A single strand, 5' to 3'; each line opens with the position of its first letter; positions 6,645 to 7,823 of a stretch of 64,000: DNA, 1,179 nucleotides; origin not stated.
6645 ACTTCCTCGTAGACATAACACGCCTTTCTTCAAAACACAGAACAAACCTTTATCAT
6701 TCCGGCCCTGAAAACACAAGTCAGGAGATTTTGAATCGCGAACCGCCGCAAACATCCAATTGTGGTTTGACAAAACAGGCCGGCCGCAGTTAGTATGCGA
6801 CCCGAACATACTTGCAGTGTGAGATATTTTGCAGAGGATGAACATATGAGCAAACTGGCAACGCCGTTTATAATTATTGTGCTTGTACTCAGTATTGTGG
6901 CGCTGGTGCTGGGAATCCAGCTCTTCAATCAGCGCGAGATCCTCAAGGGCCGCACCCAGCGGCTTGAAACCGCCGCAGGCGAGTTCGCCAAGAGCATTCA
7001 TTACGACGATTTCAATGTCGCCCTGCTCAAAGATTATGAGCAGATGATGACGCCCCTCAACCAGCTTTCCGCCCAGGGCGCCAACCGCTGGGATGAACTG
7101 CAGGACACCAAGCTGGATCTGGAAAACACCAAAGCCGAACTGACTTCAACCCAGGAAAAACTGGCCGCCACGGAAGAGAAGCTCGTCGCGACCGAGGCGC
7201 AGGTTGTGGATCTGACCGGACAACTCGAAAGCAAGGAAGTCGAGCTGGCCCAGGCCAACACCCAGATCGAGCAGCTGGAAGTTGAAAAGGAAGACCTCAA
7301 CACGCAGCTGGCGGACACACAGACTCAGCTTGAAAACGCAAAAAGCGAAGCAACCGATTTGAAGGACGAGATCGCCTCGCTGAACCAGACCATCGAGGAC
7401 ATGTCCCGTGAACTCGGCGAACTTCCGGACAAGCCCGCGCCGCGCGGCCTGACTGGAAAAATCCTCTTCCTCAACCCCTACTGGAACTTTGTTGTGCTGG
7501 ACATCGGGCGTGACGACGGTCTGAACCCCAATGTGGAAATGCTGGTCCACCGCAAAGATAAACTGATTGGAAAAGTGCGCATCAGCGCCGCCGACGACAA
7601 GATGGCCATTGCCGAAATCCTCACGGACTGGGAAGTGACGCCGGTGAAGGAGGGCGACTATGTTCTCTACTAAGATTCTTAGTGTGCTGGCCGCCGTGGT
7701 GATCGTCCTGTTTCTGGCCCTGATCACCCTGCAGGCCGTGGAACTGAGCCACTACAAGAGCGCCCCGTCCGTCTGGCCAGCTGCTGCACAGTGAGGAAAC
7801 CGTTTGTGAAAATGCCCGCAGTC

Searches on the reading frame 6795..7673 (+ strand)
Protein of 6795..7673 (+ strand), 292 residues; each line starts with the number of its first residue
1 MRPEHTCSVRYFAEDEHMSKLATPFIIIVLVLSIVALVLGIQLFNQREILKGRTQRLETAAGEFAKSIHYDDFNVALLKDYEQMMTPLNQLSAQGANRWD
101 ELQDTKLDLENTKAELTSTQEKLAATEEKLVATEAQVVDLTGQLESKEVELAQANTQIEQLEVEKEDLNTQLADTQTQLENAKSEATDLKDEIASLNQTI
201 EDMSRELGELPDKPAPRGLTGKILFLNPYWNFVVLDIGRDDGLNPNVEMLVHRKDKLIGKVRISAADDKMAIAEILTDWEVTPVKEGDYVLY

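Call 61: search_protein_families(library=pfam, proteins=[window:6795-7673:+], max_evalue=0.01)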
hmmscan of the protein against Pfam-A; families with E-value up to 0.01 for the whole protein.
window:6795-7673:+ (292 aa): 14 families
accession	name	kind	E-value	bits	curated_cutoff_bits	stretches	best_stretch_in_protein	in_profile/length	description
PF15960.10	DUF4763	-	1.3e-06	28.3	30.1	1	81-211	14-147/236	Domain of unknown function (DUF4763)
PF05911.16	FPP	-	1.7e-06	27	40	1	92-209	691-808/871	Filament-like plant protein, long coiled-coil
PF08614.16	ATG16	-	1.5e-05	25.7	33.7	1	93-200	57-167/200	Autophagy protein 16 (ATG16)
PF13870.11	CCDC113_CCDC96_CC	-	5.1e-05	23.5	31.6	1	78-207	41-175/177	CCDC113/CCDC96, coiled-coil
PF10498.14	IFT57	-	5.6e-05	22.7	40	1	80-194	219-327/360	Intra-flagellar transport protein 57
PF24922.1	ACBP4_C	-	0.00015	22.4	31.2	0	144-204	19-79/105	Acyl-CoA-binding domain-containing protein 4-6, C-terminal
PF10473.14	CENP-F_leu_zip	-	0.00046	20.7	34.5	1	157-210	25-78/140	Leucine-rich repeats of kinetochore protein Cenp-F/LEK1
PF15905.10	HMMR_N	-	0.00075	19.5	30.1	1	85-208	163-286/330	Hyaluronan mediated motility receptor N-terminal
PF13851.11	GAS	-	0.00089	19.1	32.3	1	107-213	25-128/200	Growth-arrest specific micro-tubule binding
PF16716.10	BST2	-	0.0016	19.5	27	0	113-180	23-90/91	Bone marrow stromal antigen 2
PF13166.12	AAA_13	-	0.0017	17.5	36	1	98-207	347-460/713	AAA domain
PF10186.14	ATG14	-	0.0044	16.6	33.2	1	102-207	21-120/347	Vacuolar sorting 38 and autophagy-related subunit 14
PF17675.6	APG6_N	-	0.0081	17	45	0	110-207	33-132/132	Apg6 coiled-coil region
PF25762.1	HAUS1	-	0.0085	16.4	40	0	84-207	70-193/236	HAUS augmin-like complex subunit 1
